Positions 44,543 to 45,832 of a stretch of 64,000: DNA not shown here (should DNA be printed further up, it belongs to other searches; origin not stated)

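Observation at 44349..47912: Phage-borne heptose nucleotide-sugar pathway cluster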

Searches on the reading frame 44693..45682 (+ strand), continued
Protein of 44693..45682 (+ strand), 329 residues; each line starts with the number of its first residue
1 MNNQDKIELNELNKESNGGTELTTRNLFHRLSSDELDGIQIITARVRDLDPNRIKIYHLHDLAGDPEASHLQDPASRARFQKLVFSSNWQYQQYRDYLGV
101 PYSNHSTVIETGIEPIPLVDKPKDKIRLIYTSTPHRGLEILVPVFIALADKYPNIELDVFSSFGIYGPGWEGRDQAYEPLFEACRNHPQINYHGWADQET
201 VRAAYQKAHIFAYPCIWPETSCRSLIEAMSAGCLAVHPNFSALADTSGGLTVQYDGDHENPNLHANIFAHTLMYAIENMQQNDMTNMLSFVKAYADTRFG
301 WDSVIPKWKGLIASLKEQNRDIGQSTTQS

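Call 56: fold_search(model_id=the predicted structure, library=pdb)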
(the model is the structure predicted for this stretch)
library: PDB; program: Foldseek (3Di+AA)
matches with E <= 10: 1488; with E <= 0.001: 277
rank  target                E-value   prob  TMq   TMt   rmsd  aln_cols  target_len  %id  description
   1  8k5u_B                5.6e-12  1.00  0.58  0.60   5.9       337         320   14  Se-glycosyltransferase RsSenB (released 2024-02-07)
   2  8k5u_A                2.3e-11  1.00  0.57  0.60   5.5       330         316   14  Se-glycosyltransferase RsSenB (released 2024-02-07)
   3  2gej                  8.0e-11  1.00  0.55  0.51   5.3       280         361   16  Crystal Structure of phosphatidylinositol mannosyltransferase (PimA) from Mycobacterium smegmatis in complex with GDP-Ma (released 2007-04-03)
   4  4n9w                  9.6e-11  1.00  0.54  0.50   4.1       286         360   15  Crystal structure of phosphatidyl mannosyltransferase PimA (released 2014-11-12)
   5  7qh9_DDD              1.2e-10  1.00  0.57  0.40   6.7       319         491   15  TarM(Se)_G117R-4RboP (released 2023-05-10)
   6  7ec1_A                1.3e-10  1.00  0.58  0.39   5.2       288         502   14  Crystal structure of SdgB (ligand-free form) (released 2021-03-24)
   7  4pqg_A                1.3e-10  1.00  0.60  0.40   4.3       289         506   12  Crystal structure of the pneumococcal O-GlcNAc transferase GtfA in complex with UDP and GlcNAc (released 2014-06-18)
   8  7qd7                  1.4e-10  1.00  0.57  0.40   6.5       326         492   14  TarM(Se)_G117R (released 2023-05-10)
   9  4pqg_B                1.5e-10  1.00  0.62  0.42   4.2       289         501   13  Crystal structure of the pneumococcal O-GlcNAc transferase GtfA in complex with UDP and GlcNAc (released 2014-06-18)
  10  8rz3_A                1.6e-10  1.00  0.65  0.66   5.6       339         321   14  Structures of Se- glycosyltransferase SenB from Variovorax paradoxus (released 2024-09-11)
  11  7ec6_A                1.6e-10  1.00  0.55  0.38   7.7       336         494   14  Crystal structure of SdgB (complexed with peptides) (released 2022-03-16)
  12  8jjq_C                2.0e-10  1.00  0.63  0.65   5.5       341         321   13  Structure of SenB in complex with UDP-GalNAc at 1.64 Angstroms resolution (released 2024-02-07)
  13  4xsr_B                2.2e-10  1.00  0.54  0.49   5.4       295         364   16  Crystal structure of Anabaena Alr3699/HepE in complex with UDP-glucose (released 2016-01-13)
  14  3l01_A                2.2e-10  1.00  0.54  0.43   5.8       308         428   14  Crystal structure of monomeric glycogen synthase from Pyrococcus abyssi (released 2010-12-29)
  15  4xsu_B                2.3e-10  1.00  0.56  0.51   5.1       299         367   17  Crystal structure of Anabaena Alr3699/HepE in complex with UDP and glucose (released 2016-01-13)
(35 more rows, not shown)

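Call 57: fold_search(model_id=the predicted structure, library=viral)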
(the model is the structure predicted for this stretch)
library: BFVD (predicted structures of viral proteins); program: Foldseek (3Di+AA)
matches with E <= 10: 1001; with E <= 0.001: 144
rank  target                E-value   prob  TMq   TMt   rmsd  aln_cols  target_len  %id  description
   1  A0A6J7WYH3            4.6e-18  1.00  0.76  0.79   4.4       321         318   22  RfaG Glycosyltransferase [uncultured Caudovirales phage]
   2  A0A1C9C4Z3            1.3e-13  1.00  0.62  0.32   5.0       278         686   17  Putative glycosyltransferase [Heterosigma akashiwo virus 01]
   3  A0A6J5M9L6            4.8e-13  1.00  0.66  0.60   5.1       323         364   16  Uncharacterized protein [uncultured Caudovirales phage]
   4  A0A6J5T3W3            9.4e-12  1.00  0.64  0.20   4.1       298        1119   16  Glyco_tranf_GTA_type domain containing protein [uncultured Caudovirales phage]
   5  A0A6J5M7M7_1          1.7e-11  1.00  0.63  0.28   4.6       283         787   19  Methyltransferase FkbM [uncultured Caudovirales phage]
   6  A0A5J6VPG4            4.7e-11  1.00  0.59  0.31   6.3       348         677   14  Glycosyltransferase group 1 [Megaviridae environmental sample]
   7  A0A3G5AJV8            1.0e-10  1.00  0.61  0.45   4.3       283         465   12  Glycosyltransferase family 1 protein [Solumvirus sp.]
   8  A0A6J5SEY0            3.3e-10  1.00  0.42  0.65   6.6       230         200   19  Glycosyl transferases group 1 [uncultured Caudovirales phage]
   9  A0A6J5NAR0            2.2e-09  1.00  0.60  0.58   4.9       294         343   14  RfaG Glycosyltransferase [uncultured Caudovirales phage]
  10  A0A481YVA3            2.3e-09  1.00  0.56  0.51   4.9       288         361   16  Glycosyl transferase [Marseillevirus LCMAC103]
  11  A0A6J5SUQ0            5.7e-09  1.00  0.61  0.23   6.1       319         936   15  Methyltransferase FkbM [uncultured Caudovirales phage]
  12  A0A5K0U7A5            8.1e-09  1.00  0.56  0.38   4.9       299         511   11  Glycosyltransferase family group 1 protein [Yasminevirus sp. GU-2018]
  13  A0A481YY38            1.1e-08  1.00  0.53  0.26   4.7       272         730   14  Glycosyl transferase [Marseillevirus LCMAC202]
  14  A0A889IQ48            1.7e-08  1.00  0.40  0.36   9.1       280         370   13  (no name in the UniProt tables at hand)
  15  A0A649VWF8            2.0e-08  1.00  0.48  0.34   7.8       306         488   13  Glycosyltransferase [Arthrobacter phage BeatusComedenti]
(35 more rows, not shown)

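Call 81: find_related_loci(query=P0104, collection=viral_contigs, flank=8000)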
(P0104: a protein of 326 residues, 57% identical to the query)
Query P0104 (326 aa) in viral_contigs; peptide patterns used: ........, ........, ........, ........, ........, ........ (x = any residue, [..] = any of these).
34 stretches matched a pattern; 14 encode a relative of the query (tblastn E <= 1e-3); 14 distinct loci.
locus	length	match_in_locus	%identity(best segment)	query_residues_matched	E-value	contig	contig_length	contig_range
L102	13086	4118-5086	66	1-323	7e-155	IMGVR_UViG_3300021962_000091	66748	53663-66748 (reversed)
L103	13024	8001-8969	67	1-323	1e-155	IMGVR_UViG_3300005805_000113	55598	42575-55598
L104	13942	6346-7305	58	1-326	4e-126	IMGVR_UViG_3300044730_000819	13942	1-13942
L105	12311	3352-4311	58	1-326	4e-126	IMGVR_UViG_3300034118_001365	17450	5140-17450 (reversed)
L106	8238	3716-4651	55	1-321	3e-119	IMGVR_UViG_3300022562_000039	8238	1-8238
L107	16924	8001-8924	55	10-318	2e-112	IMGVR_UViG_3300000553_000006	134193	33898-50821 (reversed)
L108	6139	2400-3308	46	10-321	3e-94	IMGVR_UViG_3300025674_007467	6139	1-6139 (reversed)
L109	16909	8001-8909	46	10-321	3e-94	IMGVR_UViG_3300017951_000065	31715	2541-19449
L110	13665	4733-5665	45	10-321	9e-88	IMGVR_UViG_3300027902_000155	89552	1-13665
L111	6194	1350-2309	42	3-324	3e-87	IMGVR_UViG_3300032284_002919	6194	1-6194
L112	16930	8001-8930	44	10-321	1e-84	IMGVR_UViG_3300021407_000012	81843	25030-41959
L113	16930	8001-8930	44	10-321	1e-84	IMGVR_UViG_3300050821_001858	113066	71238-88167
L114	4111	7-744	43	83-324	2e-64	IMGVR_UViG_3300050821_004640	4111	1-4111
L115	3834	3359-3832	50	10-170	8e-48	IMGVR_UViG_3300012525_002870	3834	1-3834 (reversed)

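Call 82: find_related_loci(query=A1, collection=genome_contigs, flank=8000)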
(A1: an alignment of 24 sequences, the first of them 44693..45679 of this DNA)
Query A1 (329 aa) in genome_contigs; peptide patterns used: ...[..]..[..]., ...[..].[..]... (x = any residue, [..] = any of these).
60 stretches matched a pattern; 29 encode a relative of the query (tblastn E <= 1e-3); 29 distinct loci.
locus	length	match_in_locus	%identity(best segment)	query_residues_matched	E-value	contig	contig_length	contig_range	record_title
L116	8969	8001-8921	53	9-318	3e-105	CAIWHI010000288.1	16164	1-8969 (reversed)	MAG: uncultured Bacteroidetes bacterium isolate Kiruna_bin-03880 genome assembly, contig: bin-03880:0288/1039, whole gen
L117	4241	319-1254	49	3-315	2e-90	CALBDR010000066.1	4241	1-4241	MAG TPA_asm: uncultured Candidatus Melainabacteria bacterium isolate ERR1995206_bin.70_CONCOCT_v1.1_MAG genome assembly,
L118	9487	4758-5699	48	8-319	3e-87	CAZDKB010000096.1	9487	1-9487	MAG TPA_asm: uncultured Flavobacterium sp. isolate SRP334346_co1_25 genome assembly, contig: NODE_5723_length_9487_cov_5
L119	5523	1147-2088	47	8-319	6e-85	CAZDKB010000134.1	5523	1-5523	MAG TPA_asm: uncultured Flavobacterium sp. isolate SRP334346_co1_25 genome assembly, contig: NODE_11278_length_5523_cov_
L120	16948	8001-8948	46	3-322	1e-84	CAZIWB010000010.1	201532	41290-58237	MAG TPA_asm: uncultured Cellvibrionaceae bacterium isolate SRP193066_co1_141 genome assembly, contig: NODE_93_length_201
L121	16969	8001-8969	46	1-324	8e-84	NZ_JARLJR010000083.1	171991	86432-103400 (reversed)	MAG: Legionella sp. isolate MAG_CO105 MetaCoAG_Bin_105_Oxic_k141_1144620, whole genome shotgun sequence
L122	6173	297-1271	45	7-325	8e-83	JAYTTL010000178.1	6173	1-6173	MAG: Actinomycetes bacterium isolate GFS_5370 GFS_5370_177, whole genome shotgun sequence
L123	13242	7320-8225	47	12-315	1e-87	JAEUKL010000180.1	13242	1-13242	MAG: Rhodospirillaceae bacterium isolate new MAG-94 k141_3123626, whole genome shotgun sequence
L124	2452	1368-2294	45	6-315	5e-74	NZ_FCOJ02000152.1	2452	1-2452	Caballeronia glebae isolate LMG 29325, whole genome shotgun sequence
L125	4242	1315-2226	41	12-319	6e-72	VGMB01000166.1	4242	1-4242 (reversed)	MAG: Chlamydiae bacterium isolate M_surface_9_m2_137 M_surface_9_m2_137_Ga0194116_10030018, whole genome shotgun sequenc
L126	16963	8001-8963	42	6-328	5e-70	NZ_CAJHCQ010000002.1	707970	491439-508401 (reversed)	Paraburkholderia hiiakae strain LMG 27952 isolate LMG 27952, whole genome shotgun sequence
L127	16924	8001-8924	41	7-315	1e-69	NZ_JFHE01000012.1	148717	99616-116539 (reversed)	Caballeronia grimmiae strain R27 contig12, whole genome shotgun sequence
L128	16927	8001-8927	44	7-312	4e-69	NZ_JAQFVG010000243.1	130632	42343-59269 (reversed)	Caballeronia sp. BR00000012568055 Tri_hen_jcf7180000124474, whole genome shotgun sequence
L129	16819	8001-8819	44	7-282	2e-68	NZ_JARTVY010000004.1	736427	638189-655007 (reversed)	Caballeronia sp. LZ016 contig_4, whole genome shotgun sequence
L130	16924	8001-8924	44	7-315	8e-67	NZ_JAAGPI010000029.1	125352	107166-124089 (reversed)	Burkholderia sp. Ac-20365 NODE_27_length_125352_cov_37.542064/0/0, whole genome shotgun sequence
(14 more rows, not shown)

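Call 87: search_protein_families(library=pfam, proteins=[L126:1234-2196:+, L126:2310-4070:+, L126:4156-5343:+, L126:5340-6269:+, L126:6884-8014:+, L126:8004-8933:+, L126:9101-10051:-, L126:10195-11616:-, L126:11606-13534:-, L126:13030-15162:-], max_evalue=0.0001)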
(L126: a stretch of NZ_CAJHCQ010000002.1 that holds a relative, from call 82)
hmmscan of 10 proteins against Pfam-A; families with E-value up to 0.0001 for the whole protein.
L126:1234-2196:+ (320 aa): 2 families
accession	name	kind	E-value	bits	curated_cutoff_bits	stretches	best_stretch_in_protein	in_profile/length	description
PF03466.25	LysR_substrate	-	2.4e-34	119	28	1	86-278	2-197/209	LysR substrate binding domain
PF00126.33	HTH_1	-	1.2e-22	80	26.6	1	3-62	1-60/60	Bacterial regulatory helix-turn-helix protein, lysR family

L126:2310-4070:+ (586 aa): 1 family
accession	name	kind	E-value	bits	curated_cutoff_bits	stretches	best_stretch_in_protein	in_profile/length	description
PF02652.20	Lactate_perm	-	5e-126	422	27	2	16-272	2-258/522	L-lactate permease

L126:4156-5343:+ (395 aa): 1 family
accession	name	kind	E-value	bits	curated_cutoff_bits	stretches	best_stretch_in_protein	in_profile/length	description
PF02515.22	CoA_transf_3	-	4.6e-103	345.6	23.3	1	8-373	1-366/366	CoA-transferase family III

L126:5340-6269:+ (309 aa): 2 families
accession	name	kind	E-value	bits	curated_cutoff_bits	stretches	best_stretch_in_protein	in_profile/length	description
PF03328.21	HpcH_HpaI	-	2.6e-31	109.1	25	1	8-247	1-221/221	HpcH/HpaI aldolase/citrate lyase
PF15617.12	C-C_Bond_Lyase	-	1.9e-09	37.5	28.4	1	13-294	13-301/320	C-C_Bond_Lyase of the TIM-Barrel fold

L126:6884-8014:+ (376 aa): 0 families

L126:8004-8933:+ (309 aa): 2 families
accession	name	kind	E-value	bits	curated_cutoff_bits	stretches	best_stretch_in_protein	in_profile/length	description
PF00534.26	Glycos_transf_1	-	3.9e-09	36.7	26.4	1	131-243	29-135/172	Glycosyl transferases group 1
PF13692.12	Glyco_trans_1_4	-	6.2e-09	36.7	27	1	156-238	35-114/142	Glycosyl transferases group 1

L126:9101-10051:- (316 aa): 1 family
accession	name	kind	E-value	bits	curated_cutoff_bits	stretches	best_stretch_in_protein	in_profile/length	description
PF11259.13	DUF3060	-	7.1e-06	26.1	23.1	0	29-61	16-47/58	Protein of unknown function (DUF3060)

L126:10195-11616:- (473 aa): 1 family
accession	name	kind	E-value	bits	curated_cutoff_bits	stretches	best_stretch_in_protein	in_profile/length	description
PF02321.23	OEP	-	8.2e-51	172.9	22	2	275-461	2-183/187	Outer membrane efflux protein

L126:11606-13534:- (642 aa): 4 families
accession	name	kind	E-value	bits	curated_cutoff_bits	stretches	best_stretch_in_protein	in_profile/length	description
PF13437.12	HlyD_3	-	5.9e-21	75.6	22.2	1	495-609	2-106/106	HlyD family secretion protein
PF16576.10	HlyD_D23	-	3.7e-12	46.4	30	1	458-611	78-213/214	Barrel-sandwich domain of CusB or HlyD membrane-fusion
PF13533.13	Biotin_lipoyl_2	-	3.1e-10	40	29.8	1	268-298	2-32/32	Biotin-lipoyl like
PF00364.28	Biotin_lipoyl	-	1.3e-05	25.3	22.1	0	269-297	45-73/73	Biotin-requiring enzyme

L126:13030-15162:- (710 aa): 5 families
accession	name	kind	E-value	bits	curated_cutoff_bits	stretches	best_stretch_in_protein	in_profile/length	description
PF00664.28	ABC_membrane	-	7.6e-55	187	28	1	164-427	7-273/274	ABC transporter transmembrane region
PF00005.33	ABC_tran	-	3.7e-35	122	25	1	489-638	1-137/137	ABC transporter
PF03412.21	Peptidase_C39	-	3.1e-13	50.2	22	1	12-132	10-131/133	Peptidase C39 family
PF02463.25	SMC_N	-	5.7e-07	29.6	40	1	530-682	111-213/220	RecF/RecN/SMC N terminal domain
PF09818.15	ABC_ATPase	-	7.8e-05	22.3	23.2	0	590-664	139-211/283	P-loop domain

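Call 92: search_protein_families(library=padloc, proteins=[window:44693-45679:+], max_evalue=0.001)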
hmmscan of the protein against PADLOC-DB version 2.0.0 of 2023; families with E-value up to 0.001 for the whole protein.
window:44693-45679:+ (329 aa): 0 families
